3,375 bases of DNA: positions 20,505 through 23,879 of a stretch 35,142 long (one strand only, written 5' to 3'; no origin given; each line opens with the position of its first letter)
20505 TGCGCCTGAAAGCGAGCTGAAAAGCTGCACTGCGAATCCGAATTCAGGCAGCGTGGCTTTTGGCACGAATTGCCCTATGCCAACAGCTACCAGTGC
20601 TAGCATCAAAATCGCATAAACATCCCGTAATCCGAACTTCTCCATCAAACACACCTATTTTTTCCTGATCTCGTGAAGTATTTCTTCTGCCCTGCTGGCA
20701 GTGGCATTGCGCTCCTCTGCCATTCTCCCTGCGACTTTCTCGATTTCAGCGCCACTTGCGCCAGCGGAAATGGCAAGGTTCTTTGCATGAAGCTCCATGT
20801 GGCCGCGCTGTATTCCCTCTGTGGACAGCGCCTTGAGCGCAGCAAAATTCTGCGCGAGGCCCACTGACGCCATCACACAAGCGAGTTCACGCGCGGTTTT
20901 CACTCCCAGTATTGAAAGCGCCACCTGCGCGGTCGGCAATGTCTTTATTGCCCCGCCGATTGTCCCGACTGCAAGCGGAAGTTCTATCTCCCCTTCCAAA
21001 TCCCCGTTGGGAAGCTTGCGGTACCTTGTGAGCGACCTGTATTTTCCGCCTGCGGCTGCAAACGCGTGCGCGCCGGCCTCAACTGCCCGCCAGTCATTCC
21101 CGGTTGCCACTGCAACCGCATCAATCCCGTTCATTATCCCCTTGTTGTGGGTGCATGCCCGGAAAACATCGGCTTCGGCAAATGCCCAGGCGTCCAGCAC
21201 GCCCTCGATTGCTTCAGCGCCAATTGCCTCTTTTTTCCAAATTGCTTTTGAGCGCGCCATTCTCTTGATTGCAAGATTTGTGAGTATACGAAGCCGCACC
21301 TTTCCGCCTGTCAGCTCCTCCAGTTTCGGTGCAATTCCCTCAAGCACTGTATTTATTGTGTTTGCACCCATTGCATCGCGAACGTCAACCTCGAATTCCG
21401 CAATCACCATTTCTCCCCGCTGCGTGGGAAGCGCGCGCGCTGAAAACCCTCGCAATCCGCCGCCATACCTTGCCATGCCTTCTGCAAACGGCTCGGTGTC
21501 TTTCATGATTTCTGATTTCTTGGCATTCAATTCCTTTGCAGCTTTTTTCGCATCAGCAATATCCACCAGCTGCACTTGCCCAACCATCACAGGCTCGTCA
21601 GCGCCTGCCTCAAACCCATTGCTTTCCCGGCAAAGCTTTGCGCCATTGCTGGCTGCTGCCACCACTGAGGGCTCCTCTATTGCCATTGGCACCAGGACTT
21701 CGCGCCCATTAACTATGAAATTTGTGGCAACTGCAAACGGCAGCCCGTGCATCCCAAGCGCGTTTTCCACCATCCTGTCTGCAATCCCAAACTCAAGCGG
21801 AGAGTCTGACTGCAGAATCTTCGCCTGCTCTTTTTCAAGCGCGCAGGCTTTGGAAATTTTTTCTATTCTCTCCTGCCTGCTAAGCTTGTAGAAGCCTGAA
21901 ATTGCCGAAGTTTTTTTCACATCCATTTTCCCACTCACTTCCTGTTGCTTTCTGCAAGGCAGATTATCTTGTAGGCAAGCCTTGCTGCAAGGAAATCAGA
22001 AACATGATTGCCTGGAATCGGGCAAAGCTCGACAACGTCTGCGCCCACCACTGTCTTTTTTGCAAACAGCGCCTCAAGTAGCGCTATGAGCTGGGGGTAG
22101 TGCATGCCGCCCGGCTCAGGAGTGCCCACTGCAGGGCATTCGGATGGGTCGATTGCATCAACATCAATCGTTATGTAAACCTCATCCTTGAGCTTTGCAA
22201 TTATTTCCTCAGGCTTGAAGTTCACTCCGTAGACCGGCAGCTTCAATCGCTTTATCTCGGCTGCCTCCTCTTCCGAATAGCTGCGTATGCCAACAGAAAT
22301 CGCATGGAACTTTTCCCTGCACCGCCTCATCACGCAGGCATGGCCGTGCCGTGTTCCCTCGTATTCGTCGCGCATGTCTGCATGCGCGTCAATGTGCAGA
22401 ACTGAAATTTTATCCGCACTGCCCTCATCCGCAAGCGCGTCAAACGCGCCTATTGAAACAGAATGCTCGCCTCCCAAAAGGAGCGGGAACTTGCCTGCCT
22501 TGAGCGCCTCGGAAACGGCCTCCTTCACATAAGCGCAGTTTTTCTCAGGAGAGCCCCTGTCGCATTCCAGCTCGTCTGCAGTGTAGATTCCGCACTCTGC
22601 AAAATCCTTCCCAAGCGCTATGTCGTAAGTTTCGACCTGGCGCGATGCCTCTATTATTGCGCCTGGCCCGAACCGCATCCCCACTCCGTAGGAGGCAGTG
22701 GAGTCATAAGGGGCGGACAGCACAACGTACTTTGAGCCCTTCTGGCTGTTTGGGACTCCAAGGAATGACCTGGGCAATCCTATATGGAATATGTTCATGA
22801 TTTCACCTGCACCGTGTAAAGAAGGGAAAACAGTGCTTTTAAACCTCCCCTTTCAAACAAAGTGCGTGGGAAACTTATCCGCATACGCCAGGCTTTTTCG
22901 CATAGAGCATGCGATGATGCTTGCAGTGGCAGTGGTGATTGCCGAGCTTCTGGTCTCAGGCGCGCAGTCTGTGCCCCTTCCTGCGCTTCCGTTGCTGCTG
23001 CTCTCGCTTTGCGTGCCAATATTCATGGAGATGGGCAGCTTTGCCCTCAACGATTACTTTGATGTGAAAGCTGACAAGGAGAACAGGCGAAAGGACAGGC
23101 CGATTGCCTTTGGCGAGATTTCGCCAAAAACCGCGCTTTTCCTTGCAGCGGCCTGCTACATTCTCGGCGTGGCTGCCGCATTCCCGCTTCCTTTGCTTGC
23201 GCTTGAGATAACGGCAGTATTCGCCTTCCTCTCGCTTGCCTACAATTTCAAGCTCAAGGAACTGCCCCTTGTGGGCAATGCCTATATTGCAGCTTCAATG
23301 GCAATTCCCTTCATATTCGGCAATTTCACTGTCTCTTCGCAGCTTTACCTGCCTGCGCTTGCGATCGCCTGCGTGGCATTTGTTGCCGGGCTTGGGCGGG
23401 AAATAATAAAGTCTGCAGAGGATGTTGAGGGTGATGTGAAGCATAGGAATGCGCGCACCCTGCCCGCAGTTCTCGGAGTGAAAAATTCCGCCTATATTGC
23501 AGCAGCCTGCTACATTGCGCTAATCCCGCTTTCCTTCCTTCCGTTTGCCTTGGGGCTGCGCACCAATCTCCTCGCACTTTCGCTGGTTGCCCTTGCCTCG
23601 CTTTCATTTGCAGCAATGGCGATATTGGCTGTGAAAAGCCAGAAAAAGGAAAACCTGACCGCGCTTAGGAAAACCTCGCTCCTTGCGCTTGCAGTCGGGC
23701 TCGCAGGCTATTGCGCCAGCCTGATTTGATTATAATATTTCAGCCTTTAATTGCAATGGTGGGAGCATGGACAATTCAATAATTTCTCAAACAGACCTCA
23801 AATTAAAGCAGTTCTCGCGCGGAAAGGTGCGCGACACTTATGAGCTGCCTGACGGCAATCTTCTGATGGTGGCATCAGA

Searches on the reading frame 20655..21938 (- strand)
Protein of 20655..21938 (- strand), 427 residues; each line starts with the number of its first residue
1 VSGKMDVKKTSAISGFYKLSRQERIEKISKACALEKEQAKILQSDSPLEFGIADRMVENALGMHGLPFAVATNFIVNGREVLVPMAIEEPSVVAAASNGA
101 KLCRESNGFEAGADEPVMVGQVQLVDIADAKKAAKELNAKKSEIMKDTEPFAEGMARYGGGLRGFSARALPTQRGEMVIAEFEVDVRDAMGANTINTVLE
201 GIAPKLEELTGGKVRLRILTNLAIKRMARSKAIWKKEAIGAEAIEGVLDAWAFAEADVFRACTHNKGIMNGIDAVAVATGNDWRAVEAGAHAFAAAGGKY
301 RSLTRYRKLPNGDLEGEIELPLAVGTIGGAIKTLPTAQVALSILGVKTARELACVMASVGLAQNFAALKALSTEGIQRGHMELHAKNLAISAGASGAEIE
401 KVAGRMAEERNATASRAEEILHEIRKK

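Call 47: search_protein_families(library=pfam, proteins=[window:20655-21938:-], max_evalue=0.00001)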
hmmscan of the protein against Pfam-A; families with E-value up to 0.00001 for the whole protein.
window:20655-21938:- (427 aa): 1 family
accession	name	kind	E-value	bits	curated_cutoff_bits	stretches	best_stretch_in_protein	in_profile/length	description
PF00368.23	HMG-CoA_red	-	9.6e-102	341.2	27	1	21-385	2-368/368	Hydroxymethylglutaryl-coenzyme A reductase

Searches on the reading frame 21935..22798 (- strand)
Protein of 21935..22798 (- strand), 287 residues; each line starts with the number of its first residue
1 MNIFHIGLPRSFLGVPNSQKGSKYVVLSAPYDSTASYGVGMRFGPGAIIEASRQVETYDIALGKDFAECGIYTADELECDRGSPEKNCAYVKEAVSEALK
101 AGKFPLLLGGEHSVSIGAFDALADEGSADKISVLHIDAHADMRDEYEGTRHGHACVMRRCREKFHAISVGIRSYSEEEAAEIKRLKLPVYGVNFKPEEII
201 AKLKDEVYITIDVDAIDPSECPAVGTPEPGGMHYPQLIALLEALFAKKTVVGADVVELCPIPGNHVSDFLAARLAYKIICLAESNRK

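Call 47: search_protein_families(library=pfam, proteins=[window:21935-22798:-], max_evalue=0.00001)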
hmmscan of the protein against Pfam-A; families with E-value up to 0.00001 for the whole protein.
window:21935-22798:- (287 aa): 1 family
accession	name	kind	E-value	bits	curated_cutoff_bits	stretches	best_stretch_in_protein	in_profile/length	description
PF00491.26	Arginase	-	8.8e-66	222.7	22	1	23-279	2-279/280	Arginase family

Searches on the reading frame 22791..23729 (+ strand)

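Call 47: search_protein_families(library=pfam, proteins=[window:22791-23729:+], max_evalue=0.00001)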
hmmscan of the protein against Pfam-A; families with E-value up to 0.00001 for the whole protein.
window:22791-23729:+ (312 aa): 1 family
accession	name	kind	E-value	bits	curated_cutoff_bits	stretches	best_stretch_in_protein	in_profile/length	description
PF01040.23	UbiA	-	4.9e-39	134.6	34.2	1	48-291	5-243/250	UbiA prenyltransferase family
